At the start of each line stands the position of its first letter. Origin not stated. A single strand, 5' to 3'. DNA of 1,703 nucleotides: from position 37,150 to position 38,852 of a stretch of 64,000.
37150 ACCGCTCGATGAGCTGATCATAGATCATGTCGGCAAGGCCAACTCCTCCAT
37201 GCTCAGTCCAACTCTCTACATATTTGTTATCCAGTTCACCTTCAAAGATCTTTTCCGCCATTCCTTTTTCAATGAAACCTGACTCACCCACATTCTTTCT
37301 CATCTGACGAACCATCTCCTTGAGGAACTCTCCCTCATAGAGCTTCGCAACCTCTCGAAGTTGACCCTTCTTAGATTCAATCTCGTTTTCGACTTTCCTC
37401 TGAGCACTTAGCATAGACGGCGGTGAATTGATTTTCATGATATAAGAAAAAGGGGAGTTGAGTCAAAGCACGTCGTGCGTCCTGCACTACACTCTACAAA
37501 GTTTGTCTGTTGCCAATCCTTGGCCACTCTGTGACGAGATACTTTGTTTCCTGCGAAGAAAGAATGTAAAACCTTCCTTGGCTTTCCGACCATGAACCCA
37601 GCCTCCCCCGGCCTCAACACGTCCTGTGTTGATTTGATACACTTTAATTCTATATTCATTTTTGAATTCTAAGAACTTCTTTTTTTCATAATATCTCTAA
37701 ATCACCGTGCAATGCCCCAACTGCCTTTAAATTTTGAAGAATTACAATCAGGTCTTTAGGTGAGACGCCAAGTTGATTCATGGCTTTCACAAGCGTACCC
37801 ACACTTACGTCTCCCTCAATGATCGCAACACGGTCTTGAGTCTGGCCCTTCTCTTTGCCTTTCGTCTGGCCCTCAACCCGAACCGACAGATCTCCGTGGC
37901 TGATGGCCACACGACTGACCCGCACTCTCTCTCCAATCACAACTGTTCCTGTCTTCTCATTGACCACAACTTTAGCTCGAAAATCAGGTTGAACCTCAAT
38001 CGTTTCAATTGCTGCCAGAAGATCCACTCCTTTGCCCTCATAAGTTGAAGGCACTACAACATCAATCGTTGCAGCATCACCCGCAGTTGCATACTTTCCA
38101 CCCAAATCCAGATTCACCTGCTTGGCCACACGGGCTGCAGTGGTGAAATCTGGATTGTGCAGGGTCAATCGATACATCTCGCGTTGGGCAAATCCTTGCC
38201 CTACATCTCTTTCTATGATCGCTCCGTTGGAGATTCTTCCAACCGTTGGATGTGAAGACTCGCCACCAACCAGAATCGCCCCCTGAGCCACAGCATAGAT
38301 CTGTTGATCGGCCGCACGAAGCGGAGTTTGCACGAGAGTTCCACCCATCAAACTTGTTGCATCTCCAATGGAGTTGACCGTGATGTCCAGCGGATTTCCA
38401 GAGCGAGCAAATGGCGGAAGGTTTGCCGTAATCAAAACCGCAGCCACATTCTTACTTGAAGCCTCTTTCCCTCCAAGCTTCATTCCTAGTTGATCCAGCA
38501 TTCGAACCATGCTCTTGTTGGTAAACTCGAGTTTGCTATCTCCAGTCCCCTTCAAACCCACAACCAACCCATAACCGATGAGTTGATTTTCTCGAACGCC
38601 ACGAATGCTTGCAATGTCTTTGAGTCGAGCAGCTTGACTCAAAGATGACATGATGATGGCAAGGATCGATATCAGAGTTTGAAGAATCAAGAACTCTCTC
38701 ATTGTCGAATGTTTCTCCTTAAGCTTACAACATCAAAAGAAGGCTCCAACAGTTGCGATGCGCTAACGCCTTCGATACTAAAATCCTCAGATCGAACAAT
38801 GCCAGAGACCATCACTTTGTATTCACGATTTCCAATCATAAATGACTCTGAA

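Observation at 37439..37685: A 247-nt non-coding spacer inside the flgI-flgJ operon is packed with CA(N)GGA motifs in hairpin loops: candidate CsrA sponge or leader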

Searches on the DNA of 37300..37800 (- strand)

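Call 6: search_rna_families(source=window, start=37300, end=37800, threshold=evalue, max_evalue=10)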
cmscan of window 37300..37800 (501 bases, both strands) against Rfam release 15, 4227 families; matches with E-value up to 10: 0.
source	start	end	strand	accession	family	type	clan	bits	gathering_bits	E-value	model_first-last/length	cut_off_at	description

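Call 30: build_rna_model(alignment_id=A2)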
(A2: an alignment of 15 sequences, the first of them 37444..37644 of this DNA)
Model R1 built from alignment A2 (15 sequences, 267 columns); structure: RNAalifold consensus.
model positions 217; base pairs 38; branch points 5; effective number of sequences 2.59; information 0.59 bits per position. Calibrated on 0.2 Mb of random sequence (short: E-values are rough).
structure used (alignment columns):
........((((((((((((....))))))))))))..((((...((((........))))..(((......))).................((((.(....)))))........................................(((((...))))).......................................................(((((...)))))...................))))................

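Call 31: search_with_rna_model(model_id=R1, sources=[window, L001, L002, L003, L004, L005, L006, L007, L008, L009, L010, L011, L012, L013, L014, L015, L016, L017, L018, L019, L020, L021, L022, L023, L024, L025, L026, L027, L028, L029, L030, L031, L032, L033, L034, L035, L036, L037, L038, L039, L040, L041, L042, L043, L044, L045, L046, L047, L048, L049, L050, L051, L052, L053, L054, L055, L056, L057, L058, L059, L060, L061, L062, L063, L064, L065, L066, L067, L068, L069, L070, L071, L072, L073, L074, L075, L076, L077, L078, L079, L080], max_evalue=1, make_alignment=true)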
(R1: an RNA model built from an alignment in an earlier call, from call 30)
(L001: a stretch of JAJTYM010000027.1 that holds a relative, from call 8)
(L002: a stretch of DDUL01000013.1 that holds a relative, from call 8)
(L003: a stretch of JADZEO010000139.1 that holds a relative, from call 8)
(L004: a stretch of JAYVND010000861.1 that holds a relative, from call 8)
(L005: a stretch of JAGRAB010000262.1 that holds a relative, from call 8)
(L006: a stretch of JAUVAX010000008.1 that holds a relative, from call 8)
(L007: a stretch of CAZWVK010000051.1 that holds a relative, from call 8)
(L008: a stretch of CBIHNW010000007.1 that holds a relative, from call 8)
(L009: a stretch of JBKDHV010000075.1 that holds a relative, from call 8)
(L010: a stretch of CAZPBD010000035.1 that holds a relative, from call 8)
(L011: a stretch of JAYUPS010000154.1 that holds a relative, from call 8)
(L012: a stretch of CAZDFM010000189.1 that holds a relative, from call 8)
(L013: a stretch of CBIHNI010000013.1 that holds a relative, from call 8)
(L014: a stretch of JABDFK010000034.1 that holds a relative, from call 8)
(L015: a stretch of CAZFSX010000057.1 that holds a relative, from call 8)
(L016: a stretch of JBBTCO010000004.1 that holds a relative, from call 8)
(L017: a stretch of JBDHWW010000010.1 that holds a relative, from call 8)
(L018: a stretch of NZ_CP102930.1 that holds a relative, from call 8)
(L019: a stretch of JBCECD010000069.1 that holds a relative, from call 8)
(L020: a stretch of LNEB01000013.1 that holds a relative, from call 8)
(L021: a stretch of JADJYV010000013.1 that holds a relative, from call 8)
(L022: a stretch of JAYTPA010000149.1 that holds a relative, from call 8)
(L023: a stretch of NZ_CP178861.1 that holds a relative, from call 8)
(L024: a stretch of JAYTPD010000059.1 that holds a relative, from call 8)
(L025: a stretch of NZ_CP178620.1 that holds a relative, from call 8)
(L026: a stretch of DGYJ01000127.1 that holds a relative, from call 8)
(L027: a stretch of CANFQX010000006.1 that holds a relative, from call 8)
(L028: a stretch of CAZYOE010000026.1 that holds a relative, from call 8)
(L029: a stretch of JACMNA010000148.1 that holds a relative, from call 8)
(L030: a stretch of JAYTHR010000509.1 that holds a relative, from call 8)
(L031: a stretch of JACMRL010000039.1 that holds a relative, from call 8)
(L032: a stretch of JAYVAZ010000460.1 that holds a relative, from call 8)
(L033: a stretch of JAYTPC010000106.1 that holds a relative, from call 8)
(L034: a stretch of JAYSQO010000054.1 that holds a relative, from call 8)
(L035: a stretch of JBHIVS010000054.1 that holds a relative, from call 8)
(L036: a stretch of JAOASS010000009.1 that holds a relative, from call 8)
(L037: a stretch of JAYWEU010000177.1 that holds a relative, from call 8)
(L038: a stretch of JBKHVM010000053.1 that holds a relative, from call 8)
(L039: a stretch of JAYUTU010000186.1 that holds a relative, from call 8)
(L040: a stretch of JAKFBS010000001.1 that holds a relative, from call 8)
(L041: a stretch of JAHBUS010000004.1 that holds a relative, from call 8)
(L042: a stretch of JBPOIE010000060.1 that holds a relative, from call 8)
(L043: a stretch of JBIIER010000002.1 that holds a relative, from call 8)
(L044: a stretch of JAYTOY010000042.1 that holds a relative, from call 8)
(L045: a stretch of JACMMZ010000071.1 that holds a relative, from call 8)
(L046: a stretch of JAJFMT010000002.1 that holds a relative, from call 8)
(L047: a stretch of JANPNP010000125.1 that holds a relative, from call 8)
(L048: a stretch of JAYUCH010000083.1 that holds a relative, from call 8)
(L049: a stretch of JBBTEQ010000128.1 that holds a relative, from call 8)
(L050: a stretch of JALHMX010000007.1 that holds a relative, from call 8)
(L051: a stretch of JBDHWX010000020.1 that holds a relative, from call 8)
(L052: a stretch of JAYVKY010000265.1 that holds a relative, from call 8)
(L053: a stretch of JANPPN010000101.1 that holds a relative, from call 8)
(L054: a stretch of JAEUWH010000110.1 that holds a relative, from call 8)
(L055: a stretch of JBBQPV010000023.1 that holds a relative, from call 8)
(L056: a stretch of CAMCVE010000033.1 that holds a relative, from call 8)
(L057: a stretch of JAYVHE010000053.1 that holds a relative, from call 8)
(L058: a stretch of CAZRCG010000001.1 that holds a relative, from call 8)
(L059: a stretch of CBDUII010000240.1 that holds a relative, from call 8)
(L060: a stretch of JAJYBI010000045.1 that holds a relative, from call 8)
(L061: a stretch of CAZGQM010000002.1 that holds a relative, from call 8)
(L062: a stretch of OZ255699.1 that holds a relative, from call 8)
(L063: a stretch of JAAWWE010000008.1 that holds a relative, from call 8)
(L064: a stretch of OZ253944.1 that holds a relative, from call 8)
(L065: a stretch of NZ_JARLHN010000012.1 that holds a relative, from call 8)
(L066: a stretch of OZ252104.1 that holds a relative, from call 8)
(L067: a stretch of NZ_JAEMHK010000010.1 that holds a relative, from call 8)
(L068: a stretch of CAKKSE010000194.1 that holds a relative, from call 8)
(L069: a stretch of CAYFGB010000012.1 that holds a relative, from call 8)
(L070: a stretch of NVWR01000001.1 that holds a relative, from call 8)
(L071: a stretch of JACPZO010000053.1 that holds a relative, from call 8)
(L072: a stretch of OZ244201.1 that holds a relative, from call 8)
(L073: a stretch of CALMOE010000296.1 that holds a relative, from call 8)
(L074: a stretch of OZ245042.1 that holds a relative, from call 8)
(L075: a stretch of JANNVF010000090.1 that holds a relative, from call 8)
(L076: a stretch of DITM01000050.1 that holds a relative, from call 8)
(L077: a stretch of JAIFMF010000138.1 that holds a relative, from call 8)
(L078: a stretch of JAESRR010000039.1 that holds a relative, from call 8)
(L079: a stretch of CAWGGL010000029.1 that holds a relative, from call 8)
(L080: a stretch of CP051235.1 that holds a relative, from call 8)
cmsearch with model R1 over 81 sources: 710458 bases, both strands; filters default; matches with E-value up to 1: 47.
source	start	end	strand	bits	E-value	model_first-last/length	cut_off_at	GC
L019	5057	5275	+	237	1.8e-59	1-217/217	no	0.47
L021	5024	5261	+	228.6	2.8e-57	1-217/217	no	0.46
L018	5048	5266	+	228.3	3.3e-57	1-217/217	no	0.47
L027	5018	5236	+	228.1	3.6e-57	1-217/217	no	0.45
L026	5072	5282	+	227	7.3e-57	1-217/217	no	0.45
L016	5048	5256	+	225.2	2.2e-56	1-217/217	no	0.46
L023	5042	5260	+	224.2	3.8e-56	1-217/217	no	0.49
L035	5051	5269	+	217.1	2.7e-54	1-217/217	no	0.45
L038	5027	5245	+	214.4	1.4e-53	1-217/217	no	0.46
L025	5003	5221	+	213.8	2e-53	1-217/217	no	0.46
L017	5027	5263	+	210.7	1.3e-52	1-217/217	no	0.49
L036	4994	5234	+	199.1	1.3e-49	1-217/217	no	0.44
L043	4985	5197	+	197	4.6e-49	1-217/217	no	0.46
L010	5036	5267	+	190.6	2.2e-47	1-217/217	no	0.45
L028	5082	5292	+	189.6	4e-47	1-217/217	no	0.42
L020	5009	5239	+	189.5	4.1e-47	1-217/217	no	0.46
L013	5066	5291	+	174.8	2.7e-43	1-217/217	no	0.52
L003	5048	5258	+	171.8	1.7e-42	1-217/217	no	0.47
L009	5054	5290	+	170.4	3.7e-42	1-217/217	no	0.46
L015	5050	5266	+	168.8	1e-41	1-217/217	no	0.46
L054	5165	5382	+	162.5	4.3e-40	1-217/217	no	0.39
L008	5051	5276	+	162.2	5.3e-40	1-217/217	no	0.51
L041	4976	5195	+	162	5.8e-40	1-217/217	no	0.5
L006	5042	5255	+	156.9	1.2e-38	1-217/217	no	0.45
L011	1287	1503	+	144.8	1.8e-35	1-217/217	no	0.51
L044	5051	5189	+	134.7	7.5e-33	1-139/217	3'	0.46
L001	5062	5275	+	128.7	2.7e-31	1-217/217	no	0.55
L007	5004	5217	+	109.3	3.1e-26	1-217/217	no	0.43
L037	4533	4647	+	107.9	6.9e-26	1-115/217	3'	0.46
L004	1627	1842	+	101.3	3.6e-24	1-217/217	no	0.45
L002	5227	5441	+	94.6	2.1e-22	1-217/217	no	0.54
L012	4569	4814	+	80.9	7.6e-19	1-217/217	no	0.47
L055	5115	5336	+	72.4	1.2e-16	1-217/217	no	0.49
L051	5003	5192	+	69.9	5.5e-16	1-217/217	no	0.46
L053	5015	5241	+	38.1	1e-07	1-217/217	no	0.41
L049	3601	3825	+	35.2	5.7e-07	1-217/217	no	0.4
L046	5013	5238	+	33.2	1.9e-06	1-217/217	no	0.42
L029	3039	3293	+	32.5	2.9e-06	1-217/217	no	0.44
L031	5014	5267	+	32.4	3e-06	1-217/217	no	0.42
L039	5008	5240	+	22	0.0016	1-217/217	no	0.37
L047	4961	5195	+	18.6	0.012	1-217/217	no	0.38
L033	5019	5253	+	17.6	0.022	1-217/217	no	0.39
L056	5161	5321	+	15.1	0.096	1-217/217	no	0.48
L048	4982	5215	+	12.8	0.38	1-217/217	no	0.38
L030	5200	5257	+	12.4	0.49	1-217/217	no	0.33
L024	5145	5229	+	12.2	0.55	1-217/217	no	0.4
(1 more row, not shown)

Alignment A3: 47 matches aligned to the model, 484 columns, each read 5' to 3' on its own strand. Consensus structure (alignment columns), stored with it:
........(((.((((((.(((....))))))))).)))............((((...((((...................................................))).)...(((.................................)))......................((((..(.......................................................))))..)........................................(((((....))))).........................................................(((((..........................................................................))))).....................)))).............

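Call 55: search_with_rna_model(model_id=R1, sources=[L081, L082, L083, L084, L085, L086, L087, L088, L089, L090, L091, L092, L093, L094, L095, L096, L097, L098, L099, L100, L101, L102, L103, L104, L105, L106, L107, L108, L109, L110, L111, L112, L113, L114, L115, L116, L117, L118, L119, L120, L121, L122, L123, L124, L125, L126, L127, L128, L129, L130, L131, L132, L133, L134, L135, L136, L137, L138, L139, L140, L141, L142, L143, L144, L145, L146, L147, L148, L149, L150, L151, L152, L153, L154, L155, L156, L157, L158, L159, L160], max_evalue=0.01)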
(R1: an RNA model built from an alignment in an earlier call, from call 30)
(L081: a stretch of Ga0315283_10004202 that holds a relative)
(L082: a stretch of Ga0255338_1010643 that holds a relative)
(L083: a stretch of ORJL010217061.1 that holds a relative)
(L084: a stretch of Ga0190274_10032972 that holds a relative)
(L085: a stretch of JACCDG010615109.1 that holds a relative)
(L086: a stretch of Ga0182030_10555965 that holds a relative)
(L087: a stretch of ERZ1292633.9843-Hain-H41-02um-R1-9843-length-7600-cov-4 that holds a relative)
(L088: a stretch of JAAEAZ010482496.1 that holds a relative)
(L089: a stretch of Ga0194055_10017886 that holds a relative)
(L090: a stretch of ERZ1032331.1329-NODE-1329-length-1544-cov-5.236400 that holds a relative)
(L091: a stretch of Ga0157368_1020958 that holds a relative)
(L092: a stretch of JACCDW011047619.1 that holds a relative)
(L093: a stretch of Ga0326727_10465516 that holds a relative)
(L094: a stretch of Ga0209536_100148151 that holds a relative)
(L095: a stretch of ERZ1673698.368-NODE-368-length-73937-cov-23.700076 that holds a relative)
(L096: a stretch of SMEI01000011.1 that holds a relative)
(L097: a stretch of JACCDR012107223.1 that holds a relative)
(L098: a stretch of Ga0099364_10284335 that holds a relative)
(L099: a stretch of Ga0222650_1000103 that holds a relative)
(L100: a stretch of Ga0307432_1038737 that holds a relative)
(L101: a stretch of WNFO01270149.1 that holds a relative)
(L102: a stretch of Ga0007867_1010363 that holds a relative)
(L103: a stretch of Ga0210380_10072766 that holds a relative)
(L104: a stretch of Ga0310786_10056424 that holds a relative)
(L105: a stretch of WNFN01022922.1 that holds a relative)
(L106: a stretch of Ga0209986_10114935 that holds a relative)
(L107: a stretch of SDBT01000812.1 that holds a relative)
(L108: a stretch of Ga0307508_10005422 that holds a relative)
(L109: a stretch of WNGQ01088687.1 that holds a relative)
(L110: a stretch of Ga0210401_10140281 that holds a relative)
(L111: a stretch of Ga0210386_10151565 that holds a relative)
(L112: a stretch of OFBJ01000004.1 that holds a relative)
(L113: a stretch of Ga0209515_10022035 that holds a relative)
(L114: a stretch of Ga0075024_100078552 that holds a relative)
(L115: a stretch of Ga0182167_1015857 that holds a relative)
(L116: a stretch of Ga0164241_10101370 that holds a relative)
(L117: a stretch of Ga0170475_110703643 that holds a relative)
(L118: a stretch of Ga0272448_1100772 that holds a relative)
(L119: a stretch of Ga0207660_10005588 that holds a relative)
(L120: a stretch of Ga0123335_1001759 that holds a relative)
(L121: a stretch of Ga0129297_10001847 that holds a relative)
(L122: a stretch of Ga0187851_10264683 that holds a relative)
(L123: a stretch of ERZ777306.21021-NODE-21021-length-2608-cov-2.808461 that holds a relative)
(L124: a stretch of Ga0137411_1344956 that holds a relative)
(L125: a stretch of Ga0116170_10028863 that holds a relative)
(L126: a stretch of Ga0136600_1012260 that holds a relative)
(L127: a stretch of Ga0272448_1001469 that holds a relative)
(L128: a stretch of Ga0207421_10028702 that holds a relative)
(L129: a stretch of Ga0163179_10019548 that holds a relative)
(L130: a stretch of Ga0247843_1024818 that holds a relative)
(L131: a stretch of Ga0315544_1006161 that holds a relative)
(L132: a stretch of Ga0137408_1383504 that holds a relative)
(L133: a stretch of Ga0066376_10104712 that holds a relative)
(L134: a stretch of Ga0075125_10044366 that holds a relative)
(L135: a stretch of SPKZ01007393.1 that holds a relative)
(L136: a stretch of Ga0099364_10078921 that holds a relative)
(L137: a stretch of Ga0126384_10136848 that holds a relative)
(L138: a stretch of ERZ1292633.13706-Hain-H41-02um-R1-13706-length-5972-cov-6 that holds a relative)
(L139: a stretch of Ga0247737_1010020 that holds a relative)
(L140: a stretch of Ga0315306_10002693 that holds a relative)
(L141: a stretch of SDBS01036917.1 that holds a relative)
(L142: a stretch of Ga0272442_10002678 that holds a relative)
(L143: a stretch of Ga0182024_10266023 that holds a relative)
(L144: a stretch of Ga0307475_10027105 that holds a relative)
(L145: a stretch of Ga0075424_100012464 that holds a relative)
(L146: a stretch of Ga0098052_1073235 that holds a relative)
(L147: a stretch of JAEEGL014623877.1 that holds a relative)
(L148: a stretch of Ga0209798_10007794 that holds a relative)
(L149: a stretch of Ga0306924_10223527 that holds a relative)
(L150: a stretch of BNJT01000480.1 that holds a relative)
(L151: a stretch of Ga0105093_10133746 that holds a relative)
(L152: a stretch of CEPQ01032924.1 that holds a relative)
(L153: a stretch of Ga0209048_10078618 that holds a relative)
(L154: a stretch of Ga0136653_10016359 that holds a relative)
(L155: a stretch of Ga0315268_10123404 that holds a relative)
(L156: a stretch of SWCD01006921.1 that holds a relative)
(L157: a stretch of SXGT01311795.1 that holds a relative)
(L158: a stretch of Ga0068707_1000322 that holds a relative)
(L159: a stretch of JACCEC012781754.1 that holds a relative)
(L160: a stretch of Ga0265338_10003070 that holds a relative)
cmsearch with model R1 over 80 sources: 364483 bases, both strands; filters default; matches with E-value up to 0.01: 10.
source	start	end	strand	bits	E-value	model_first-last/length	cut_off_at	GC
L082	1945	2181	+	217.5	1.1e-54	1-217/217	no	0.48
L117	1188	1410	+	184.3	4.8e-46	1-217/217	no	0.51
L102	1829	2048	+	172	7.5e-43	1-217/217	no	0.49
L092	10192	10435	-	168.6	5.8e-42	1-217/217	no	0.5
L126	700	909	-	100.2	3.5e-24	1-217/217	no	0.45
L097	8807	9078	-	99.6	5.1e-24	1-217/217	no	0.45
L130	3974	4181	+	99.5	5.4e-24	1-217/217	no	0.48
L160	3689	3894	+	96.3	3.8e-23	1-217/217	no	0.49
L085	3019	3234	+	77.1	3.7e-18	1-217/217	no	0.5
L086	1003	1123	-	66.4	2.3e-15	89-217/217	5'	0.52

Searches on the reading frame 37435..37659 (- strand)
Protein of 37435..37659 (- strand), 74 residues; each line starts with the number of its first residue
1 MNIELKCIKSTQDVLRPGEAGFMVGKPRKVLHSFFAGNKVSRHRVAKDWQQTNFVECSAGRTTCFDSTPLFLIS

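Call 26: search_protein_families(library=pfam, proteins=[window:37435-37659:-], max_evalue=0.01)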
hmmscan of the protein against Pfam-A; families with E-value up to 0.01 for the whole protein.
window:37435-37659:- (74 aa): 0 families

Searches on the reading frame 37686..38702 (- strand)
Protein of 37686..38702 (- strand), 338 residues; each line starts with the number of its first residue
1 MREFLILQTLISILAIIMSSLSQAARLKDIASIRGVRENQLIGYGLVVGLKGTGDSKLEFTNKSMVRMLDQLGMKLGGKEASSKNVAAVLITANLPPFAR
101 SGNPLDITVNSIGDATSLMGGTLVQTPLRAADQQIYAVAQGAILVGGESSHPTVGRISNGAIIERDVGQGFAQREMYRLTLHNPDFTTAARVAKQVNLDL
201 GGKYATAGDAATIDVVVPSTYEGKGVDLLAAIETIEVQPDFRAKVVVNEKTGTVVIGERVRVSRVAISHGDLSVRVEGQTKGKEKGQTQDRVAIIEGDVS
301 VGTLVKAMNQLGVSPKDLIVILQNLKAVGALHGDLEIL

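Call 8: find_related_loci(query=window:37686-38702:-, collection=genome_contigs, flank=4000)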
Query window:37686-38702:- (338 aa) in genome_contigs; peptide patterns used: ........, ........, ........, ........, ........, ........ (x = any residue, [..] = any of these).
599 stretches matched a pattern (row limit reached: there are more); 559 encode a relative of the query (tblastn E <= 1e-3); the best 80 are kept; 80 distinct loci.
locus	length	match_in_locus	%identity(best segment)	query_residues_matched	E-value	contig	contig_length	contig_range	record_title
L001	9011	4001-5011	72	1-338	2e-157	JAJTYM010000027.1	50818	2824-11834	MAG: Bdellovibrionaceae bacterium isolate DTUPRO1 27-Genome15, whole genome shotgun sequence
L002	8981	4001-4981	68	10-338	1e-150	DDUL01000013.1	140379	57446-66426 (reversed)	MAG TPA_asm: Bdellovibrionaceae bacterium UBA2339 UBA2339_contig_3022, whole genome shotgun sequence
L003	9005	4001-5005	69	1-338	7e-150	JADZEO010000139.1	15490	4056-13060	MAG: Bdellovibrionales bacterium isolate SJ826 c_000001344004, whole genome shotgun sequence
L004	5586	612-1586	68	22-338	1e-146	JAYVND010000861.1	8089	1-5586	MAG: Bdellovibrionales bacterium isolate GL65_DN_concoct_201 GL65_DN_concoct_201_860, whole genome shotgun sequence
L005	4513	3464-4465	67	1-338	2e-149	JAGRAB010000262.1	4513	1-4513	MAG: Bdellovibrionales bacterium isolate HKST-UBA07 2012-05-30_1_(paired)_contig_300376, whole genome shotgun sequence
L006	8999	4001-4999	64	1-338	3e-143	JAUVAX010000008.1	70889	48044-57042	MAG: Pseudobdellovibrionaceae bacterium isolate CSMAG_230 CSMAG_230_k127_14870779_length_70889_cov_11.3385, whole genome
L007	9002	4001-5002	66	5-338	3e-141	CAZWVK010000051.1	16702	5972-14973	MAG TPA_asm: uncultured Pseudobdellovibrionaceae bacterium isolate SRP304446_co1_112 genome assembly, contig: NODE_2422_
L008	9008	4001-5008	63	1-338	2e-141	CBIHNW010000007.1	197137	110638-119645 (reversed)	MAG TPA_asm: uncultured Bdellovibrio sp. isolate SRR18156208_concoct_28 genome assembly, contig: ERZ27336868.84, whole g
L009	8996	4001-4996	63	7-338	2e-140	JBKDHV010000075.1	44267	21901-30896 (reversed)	MAG: Bdellovibrionales bacterium isolate samp_2117_concoct_690 samp_2117_659066, whole genome shotgun sequence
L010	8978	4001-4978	64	13-338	3e-140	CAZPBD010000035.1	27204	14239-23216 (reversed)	MAG TPA_asm: uncultured Pseudobdellovibrionaceae bacterium isolate SRP302895_co1_280 genome assembly, contig: NODE_3131_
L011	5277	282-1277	64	6-338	5e-140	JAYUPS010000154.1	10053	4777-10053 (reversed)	MAG: Bdellovibrio sp. isolate GL109_DN_metabinner_3 GL109_DN_metabinner_3_153, whole genome shotgun sequence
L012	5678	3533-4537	66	1-338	2e-140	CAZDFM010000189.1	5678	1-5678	MAG TPA_asm: uncultured Pseudobdellovibrionaceae bacterium isolate SRP329715_co2_126 genome assembly, contig: NODE_24470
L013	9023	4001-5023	61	2-338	8e-140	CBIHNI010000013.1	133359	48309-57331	MAG TPA_asm: uncultured Bdellovibrio sp. isolate SRR18156191_binner23_Refined_23 genome assembly, contig: ERZ27336852.64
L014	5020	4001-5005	62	1-338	9e-139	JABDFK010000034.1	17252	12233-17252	MAG: Deltaproteobacteria bacterium isolate BWOrgHeat_Nextera40_MAG2 3300020975.a:Ga0206924_1102, whole genome shotgun se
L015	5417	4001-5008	60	2-338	1e-137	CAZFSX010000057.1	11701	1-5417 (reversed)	MAG TPA_asm: uncultured Pseudobdellovibrionaceae bacterium isolate SRP189682_co1_172 genome assembly, contig: NODE_12503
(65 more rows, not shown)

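Call 26: search_protein_families(library=pfam, proteins=[window:37686-38702:-], max_evalue=0.01)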
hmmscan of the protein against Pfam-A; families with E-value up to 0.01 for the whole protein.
window:37686-38702:- (338 aa): 1 family
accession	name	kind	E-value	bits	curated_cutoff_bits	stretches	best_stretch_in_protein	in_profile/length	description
PF02119.21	FlgI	-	1.8e-113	379.4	25.3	1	26-337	1-343/343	Flagellar P-ring protein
